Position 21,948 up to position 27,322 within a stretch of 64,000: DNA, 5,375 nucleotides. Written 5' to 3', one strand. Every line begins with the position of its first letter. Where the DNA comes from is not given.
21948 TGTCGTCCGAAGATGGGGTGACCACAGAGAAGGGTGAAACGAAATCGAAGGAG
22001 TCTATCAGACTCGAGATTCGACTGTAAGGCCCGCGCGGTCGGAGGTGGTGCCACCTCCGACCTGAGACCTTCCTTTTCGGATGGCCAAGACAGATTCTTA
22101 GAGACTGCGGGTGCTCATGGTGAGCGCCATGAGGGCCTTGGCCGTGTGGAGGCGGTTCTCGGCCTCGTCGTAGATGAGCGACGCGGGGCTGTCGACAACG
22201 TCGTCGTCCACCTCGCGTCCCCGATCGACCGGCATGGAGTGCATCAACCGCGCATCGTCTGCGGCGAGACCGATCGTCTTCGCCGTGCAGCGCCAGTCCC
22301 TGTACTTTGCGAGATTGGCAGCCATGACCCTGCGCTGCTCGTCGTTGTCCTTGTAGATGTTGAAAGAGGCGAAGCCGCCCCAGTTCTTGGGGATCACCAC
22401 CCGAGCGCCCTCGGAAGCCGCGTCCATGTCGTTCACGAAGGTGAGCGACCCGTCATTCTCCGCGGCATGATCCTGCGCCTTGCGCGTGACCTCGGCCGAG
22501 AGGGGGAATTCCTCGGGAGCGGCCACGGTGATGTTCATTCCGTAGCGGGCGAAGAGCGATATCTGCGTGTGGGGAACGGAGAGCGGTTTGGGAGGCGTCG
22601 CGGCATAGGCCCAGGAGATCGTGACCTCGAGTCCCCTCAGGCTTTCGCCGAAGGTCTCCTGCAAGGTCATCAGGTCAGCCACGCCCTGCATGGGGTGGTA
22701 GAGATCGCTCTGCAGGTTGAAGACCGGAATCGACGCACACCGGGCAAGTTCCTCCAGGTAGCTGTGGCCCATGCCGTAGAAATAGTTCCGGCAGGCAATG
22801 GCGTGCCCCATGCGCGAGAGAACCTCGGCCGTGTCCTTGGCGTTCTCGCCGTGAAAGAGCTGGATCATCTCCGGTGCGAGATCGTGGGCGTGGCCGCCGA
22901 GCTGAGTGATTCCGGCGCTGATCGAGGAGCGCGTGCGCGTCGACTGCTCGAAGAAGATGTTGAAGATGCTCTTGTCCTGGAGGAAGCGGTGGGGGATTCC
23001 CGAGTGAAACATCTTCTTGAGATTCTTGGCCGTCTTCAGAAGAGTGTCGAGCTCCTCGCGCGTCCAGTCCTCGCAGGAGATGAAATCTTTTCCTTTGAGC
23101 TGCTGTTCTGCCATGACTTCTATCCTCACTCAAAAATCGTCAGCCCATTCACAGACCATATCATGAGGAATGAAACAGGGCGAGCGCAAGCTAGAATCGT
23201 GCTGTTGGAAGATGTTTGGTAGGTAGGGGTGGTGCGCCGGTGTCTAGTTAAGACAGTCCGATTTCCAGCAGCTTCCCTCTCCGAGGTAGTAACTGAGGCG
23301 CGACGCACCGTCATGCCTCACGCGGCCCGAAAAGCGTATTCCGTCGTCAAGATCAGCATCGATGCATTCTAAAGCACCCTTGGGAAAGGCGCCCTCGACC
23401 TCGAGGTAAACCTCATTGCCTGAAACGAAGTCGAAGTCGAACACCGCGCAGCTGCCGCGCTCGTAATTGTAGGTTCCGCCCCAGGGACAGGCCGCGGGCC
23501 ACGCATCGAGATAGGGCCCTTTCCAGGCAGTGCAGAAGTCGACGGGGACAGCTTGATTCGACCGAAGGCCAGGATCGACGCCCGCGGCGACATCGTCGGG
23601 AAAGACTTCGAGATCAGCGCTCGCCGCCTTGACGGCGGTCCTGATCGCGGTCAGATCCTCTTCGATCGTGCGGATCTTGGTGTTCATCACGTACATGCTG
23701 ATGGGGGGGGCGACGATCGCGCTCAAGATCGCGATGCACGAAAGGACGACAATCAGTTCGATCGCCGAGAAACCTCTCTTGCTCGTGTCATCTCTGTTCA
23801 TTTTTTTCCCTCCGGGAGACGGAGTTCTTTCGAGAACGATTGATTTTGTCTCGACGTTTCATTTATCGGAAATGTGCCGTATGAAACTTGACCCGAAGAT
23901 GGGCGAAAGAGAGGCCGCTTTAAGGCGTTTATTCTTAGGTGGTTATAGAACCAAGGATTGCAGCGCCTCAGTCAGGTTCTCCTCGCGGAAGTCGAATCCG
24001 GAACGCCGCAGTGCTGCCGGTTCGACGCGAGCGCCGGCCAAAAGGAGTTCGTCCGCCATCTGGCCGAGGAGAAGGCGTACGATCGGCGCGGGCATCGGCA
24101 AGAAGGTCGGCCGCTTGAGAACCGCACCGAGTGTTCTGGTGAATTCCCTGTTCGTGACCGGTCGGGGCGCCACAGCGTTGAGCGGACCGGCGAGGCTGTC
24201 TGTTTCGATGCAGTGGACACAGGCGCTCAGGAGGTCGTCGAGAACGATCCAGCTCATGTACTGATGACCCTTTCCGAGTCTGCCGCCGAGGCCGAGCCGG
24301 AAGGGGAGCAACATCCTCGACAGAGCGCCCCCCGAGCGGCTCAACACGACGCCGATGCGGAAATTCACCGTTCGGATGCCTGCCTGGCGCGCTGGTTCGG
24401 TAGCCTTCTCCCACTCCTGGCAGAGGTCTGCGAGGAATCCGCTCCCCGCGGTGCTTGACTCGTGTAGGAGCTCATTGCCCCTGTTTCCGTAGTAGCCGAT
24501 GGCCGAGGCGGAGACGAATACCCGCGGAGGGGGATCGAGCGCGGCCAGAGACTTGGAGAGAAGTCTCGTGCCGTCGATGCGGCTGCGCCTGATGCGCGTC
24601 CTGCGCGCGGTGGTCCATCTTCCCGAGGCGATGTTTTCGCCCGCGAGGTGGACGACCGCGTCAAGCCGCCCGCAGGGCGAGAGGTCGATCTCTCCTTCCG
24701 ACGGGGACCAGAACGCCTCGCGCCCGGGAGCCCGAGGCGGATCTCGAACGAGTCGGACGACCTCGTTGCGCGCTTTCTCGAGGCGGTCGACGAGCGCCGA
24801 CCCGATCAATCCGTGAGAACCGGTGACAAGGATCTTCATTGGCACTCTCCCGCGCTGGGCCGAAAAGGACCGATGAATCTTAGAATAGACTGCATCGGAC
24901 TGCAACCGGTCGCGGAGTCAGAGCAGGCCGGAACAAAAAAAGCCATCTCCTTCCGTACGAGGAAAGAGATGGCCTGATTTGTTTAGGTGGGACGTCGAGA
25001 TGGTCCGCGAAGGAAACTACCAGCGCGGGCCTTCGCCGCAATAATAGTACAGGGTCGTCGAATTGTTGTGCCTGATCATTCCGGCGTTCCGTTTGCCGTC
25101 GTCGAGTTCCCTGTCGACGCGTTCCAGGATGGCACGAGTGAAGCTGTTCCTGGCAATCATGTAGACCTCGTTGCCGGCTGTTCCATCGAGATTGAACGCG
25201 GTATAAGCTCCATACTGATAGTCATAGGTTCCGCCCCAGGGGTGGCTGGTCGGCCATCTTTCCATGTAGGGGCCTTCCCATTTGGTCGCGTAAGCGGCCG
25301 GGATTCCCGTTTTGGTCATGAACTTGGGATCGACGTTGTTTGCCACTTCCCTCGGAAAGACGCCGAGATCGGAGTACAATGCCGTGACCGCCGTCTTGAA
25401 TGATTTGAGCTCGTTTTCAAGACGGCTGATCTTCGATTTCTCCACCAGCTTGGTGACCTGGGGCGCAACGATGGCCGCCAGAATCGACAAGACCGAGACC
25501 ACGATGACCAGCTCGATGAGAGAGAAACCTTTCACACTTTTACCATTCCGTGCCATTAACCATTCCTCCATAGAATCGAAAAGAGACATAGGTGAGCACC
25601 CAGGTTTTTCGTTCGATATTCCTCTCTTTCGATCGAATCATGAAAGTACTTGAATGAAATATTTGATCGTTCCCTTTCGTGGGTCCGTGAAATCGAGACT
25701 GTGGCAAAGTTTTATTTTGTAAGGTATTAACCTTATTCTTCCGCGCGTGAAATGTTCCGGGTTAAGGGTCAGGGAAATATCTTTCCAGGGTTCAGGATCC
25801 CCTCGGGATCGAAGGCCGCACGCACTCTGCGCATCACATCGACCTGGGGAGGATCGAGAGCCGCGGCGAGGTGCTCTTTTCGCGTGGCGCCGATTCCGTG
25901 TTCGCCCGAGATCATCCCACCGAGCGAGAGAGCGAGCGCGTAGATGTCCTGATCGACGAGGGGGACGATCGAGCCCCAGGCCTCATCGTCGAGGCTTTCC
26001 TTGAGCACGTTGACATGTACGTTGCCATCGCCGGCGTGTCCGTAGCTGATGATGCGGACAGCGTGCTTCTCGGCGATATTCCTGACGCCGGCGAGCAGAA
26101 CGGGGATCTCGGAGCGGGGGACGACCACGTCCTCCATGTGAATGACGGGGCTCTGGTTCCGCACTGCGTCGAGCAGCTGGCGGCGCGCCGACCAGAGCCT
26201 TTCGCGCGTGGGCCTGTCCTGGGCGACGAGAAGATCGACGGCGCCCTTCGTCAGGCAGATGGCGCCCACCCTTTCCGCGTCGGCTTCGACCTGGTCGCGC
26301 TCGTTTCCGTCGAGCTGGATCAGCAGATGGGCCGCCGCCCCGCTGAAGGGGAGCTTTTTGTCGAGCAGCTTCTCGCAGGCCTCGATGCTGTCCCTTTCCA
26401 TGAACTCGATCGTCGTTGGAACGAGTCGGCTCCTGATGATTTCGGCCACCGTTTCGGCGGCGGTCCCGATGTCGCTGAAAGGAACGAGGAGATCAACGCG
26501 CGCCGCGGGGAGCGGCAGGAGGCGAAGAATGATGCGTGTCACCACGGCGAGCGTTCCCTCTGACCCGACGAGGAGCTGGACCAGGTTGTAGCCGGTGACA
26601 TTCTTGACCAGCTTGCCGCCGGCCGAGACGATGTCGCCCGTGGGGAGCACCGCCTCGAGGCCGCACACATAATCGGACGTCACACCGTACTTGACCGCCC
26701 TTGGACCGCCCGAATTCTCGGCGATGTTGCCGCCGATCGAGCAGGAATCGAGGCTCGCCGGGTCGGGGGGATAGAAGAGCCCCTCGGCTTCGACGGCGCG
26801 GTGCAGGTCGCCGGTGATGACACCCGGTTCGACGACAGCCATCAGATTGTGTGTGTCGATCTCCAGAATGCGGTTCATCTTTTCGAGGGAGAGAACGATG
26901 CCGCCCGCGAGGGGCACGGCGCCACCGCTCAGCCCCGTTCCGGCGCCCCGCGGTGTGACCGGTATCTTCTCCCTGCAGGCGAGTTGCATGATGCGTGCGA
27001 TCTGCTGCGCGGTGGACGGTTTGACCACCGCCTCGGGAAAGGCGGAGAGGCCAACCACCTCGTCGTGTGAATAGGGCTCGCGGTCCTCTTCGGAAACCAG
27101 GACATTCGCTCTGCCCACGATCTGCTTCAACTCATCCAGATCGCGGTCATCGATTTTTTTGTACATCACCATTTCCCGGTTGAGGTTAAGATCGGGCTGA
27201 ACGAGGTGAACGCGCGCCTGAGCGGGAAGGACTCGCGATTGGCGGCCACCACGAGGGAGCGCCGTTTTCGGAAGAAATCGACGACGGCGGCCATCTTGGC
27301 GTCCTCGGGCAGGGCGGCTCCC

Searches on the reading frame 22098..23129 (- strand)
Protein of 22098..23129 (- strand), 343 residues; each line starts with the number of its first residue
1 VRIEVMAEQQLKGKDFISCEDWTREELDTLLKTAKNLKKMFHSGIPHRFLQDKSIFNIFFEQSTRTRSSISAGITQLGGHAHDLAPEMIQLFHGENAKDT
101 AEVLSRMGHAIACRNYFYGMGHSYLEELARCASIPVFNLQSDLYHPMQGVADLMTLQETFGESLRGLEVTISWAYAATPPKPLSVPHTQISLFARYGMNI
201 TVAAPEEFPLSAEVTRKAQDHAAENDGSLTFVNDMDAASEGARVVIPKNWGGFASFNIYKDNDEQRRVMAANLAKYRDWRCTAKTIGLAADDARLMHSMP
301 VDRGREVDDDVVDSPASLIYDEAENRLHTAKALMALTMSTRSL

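Call 38: search_protein_families(library=pfam, proteins=[window:22098-23129:-], max_evalue=0.001)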
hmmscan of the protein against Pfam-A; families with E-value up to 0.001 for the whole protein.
window:22098-23129:- (343 aa): 2 families
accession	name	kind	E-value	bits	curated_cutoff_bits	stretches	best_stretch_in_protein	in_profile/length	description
PF02729.26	OTCace_N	-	1.3e-40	139.3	29.9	1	14-158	1-148/148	Aspartate/ornithine carbamoyltransferase, carbamoyl-P binding domain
PF00185.30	OTCace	-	4.5e-33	115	29.4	1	185-336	15-156/157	Aspartate/ornithine carbamoyltransferase, Asp/Orn binding domain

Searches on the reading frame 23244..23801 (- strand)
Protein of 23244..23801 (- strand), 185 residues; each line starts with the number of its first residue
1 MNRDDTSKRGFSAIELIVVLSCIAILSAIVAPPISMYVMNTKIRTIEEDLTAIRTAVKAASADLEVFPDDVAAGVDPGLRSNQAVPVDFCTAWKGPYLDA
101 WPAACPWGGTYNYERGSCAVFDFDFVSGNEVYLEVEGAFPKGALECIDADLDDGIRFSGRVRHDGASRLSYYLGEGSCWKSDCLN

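Call 38: search_protein_families(library=pfam, proteins=[window:23244-23801:-], max_evalue=0.001)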
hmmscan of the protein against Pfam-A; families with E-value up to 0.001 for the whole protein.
window:23244-23801:- (185 aa): 2 families
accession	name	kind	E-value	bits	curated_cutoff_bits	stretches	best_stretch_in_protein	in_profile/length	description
PF07963.17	N_methyl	-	1.8e-05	24.6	21.2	1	7-30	3-26/27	Prokaryotic N-terminal methylation motif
PF08334.16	T2SSG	-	0.00065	20.2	21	1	40-127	8-89/108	Type II secretion system (T2SS), protein G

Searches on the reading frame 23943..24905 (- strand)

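Call 38: search_protein_families(library=pfam, proteins=[window:23943-24905:-], max_evalue=0.001)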
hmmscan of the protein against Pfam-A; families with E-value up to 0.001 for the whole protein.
window:23943-24905:- (320 aa): 2 families
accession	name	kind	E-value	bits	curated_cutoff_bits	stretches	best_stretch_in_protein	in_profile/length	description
PF08338.16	DUF1731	-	9.5e-16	57.7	27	1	271-318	1-47/47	Domain of unknown function (DUF1731)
PF01370.27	Epimerase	-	2.7e-13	50.3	20.9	1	25-235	1-227/240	NAD dependent epimerase/dehydratase family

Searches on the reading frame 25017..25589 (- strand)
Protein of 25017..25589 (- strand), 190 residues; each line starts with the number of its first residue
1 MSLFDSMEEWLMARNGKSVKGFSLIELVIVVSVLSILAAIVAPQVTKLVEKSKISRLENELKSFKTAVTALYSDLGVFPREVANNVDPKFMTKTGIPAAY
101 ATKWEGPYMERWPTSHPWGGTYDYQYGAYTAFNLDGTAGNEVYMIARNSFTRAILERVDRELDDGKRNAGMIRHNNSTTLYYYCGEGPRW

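Call 12: search_protein_families(library=pfam, proteins=[window:25017-25589:-], max_evalue=0.01)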
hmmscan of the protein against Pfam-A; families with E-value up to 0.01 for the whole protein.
window:25017-25589:- (190 aa): 2 families
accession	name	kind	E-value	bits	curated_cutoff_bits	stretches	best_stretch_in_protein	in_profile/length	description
PF07963.17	N_methyl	-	8.8e-07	28.7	21.2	1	17-41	2-26/27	Prokaryotic N-terminal methylation motif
PF08334.16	T2SSG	-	4.1e-05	24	21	1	45-128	2-80/108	Type II secretion system (T2SS), protein G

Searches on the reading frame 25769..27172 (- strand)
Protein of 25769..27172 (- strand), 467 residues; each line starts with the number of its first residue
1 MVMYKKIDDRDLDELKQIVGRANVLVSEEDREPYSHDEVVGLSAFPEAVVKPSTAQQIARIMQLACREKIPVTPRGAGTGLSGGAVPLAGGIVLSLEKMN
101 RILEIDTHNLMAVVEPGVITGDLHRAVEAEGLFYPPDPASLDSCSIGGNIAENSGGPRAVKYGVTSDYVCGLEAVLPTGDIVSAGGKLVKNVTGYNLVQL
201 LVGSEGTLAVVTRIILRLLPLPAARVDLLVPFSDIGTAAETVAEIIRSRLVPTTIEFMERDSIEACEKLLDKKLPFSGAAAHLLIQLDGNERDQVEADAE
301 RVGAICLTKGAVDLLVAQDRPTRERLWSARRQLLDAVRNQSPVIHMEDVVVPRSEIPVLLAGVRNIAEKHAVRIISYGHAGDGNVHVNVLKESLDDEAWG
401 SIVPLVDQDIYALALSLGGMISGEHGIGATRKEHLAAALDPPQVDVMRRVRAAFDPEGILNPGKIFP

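Call 12: search_protein_families(library=pfam, proteins=[window:25769-27172:-], max_evalue=0.01)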
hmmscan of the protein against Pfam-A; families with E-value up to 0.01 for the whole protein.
window:25769-27172:- (467 aa): 2 families
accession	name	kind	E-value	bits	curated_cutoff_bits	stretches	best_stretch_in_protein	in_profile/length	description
PF02913.24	FAD-oxidase_C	-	4e-65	220.4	21.2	1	222-465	2-248/248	FAD linked oxidases, C-terminal domain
PF01565.28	FAD_binding_4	-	1.3e-45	154.9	26.4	1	46-184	1-138/139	FAD binding domain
